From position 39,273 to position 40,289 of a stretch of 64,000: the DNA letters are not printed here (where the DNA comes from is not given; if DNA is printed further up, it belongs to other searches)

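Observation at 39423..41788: GC-elevated triad of DapF-like epimerase, GNAT acetyltransferase and VanX-like D,D-dipeptidase embedded between the RiPP-like modules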

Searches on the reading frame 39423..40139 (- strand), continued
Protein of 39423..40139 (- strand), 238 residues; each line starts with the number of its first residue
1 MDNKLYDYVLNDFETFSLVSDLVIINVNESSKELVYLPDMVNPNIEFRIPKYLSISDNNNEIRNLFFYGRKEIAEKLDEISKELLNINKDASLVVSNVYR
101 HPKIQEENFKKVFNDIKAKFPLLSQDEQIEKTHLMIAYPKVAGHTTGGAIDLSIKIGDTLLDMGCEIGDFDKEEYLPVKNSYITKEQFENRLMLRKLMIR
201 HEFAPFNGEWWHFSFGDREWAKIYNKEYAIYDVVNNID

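Call 76: fold_search(model_id=the predicted structure, library=pdb)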
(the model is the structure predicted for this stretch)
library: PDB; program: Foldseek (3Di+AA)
matches with E <= 10: 92; with E <= 0.001: 11
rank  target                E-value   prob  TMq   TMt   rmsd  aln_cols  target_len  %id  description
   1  1r44_A                2.0e-08  1.00  0.56  0.65   5.2       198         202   23  Crystal Structure of VanX (released 2004-06-15)
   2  5hnm_E                1.4e-04  1.00  0.38  0.48  10.0       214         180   16  Crystal structure of vancomycin resistance D,D-pentapeptidase VanY E175A mutant from VanB-type resistance cassette in  (released 2016-02-10)
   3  5hnm_C                1.4e-04  1.00  0.37  0.47   9.7       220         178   15  Crystal structure of vancomycin resistance D,D-pentapeptidase VanY E175A mutant from VanB-type resistance cassette in  (released 2016-02-10)
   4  5zhf_A                2.2e-04  1.00  0.40  0.50   7.2       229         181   16  Structure of VanYB unbound (released 2018-09-05)
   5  4jid_A                2.8e-04  1.00  0.40  0.50   8.1       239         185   19  Crystal structure of BaLdcB / VanY-like L,D-carboxypeptidase Zinc(II)-free (released 2013-04-03)
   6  5hnm_B                3.1e-04  1.00  0.39  0.50   8.6       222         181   15  Crystal structure of vancomycin resistance D,D-pentapeptidase VanY E175A mutant from VanB-type resistance cassette in  (released 2016-02-10)
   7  5hnm_A                3.5e-04  1.00  0.38  0.48   9.7       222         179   15  Crystal structure of vancomycin resistance D,D-pentapeptidase VanY E175A mutant from VanB-type resistance cassette in  (released 2016-02-10)
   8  6a6a_A                4.2e-04  1.00  0.38  0.47   9.5       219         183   15  VanYB in complex with D-Alanine (released 2018-09-05)
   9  4mph_A                4.4e-04  1.00  0.40  0.50   7.8       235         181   19  Crystal structure of BaLdcB / VanY-like L,D-carboxypeptidase Zinc(II)-bound (released 2013-09-25)
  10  4ox3                  8.4e-04  1.00  0.41  0.45   6.5       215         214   19  Structure of the LdcB LD-carboxypeptidase reveals the molecular basis of peptidoglycan recognition (released 2014-06-11)
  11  4mph_B                9.4e-04  1.00  0.39  0.48   7.7       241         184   20  Crystal structure of BaLdcB / VanY-like L,D-carboxypeptidase Zinc(II)-bound (released 2013-09-25)
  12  4jid_B                1.7e-03  1.00  0.39  0.50   7.2       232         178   19  Crystal structure of BaLdcB / VanY-like L,D-carboxypeptidase Zinc(II)-free (released 2013-04-03)
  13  4mus_A                1.9e-03  1.00  0.37  0.44   6.0       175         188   18  Crystal structure of vancomycin resistance D,D-dipeptidase/D,D-pentapeptidase VanXYc D59S mutant in complex with D-Ala (released 2013-10-09)
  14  4mut_B                2.7e-03  1.00  0.35  0.43   6.7       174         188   20  Crystal structure of vancomycin resistance D,D-dipeptidase/D,D-pentapeptidase VanXYc D59S mutant in complex with D-Ala (released 2013-10-09)
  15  4oak_A                3.4e-03  0.99  0.40  0.48   7.2       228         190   14  Crystal structure of vancomycin resistance D,D-dipeptidase/D,D-pentapeptidase VanXYc D59S mutant in complex with D-Ala (released 2014-01-15)
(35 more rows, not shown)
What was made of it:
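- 39423..40139 (-): VanX-like zinc peptidase, M15 family (PF01427); no signal peptide is evident in the N-terminal sequence (no predictor was run). Best solved fold is VanX 1R44, E 2e-8, TM 0.56/0.65 (call 76).
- On VanX/DdpX D-Ala-D-Ala dipeptidase (Pfam PF01427, MEROPS M15D): The top PDB hit is 1R44 VanX with E 2e-8, probability 1.00 and TM 0.56/0.65 (call 76), so the protein is clearly related but diverged.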
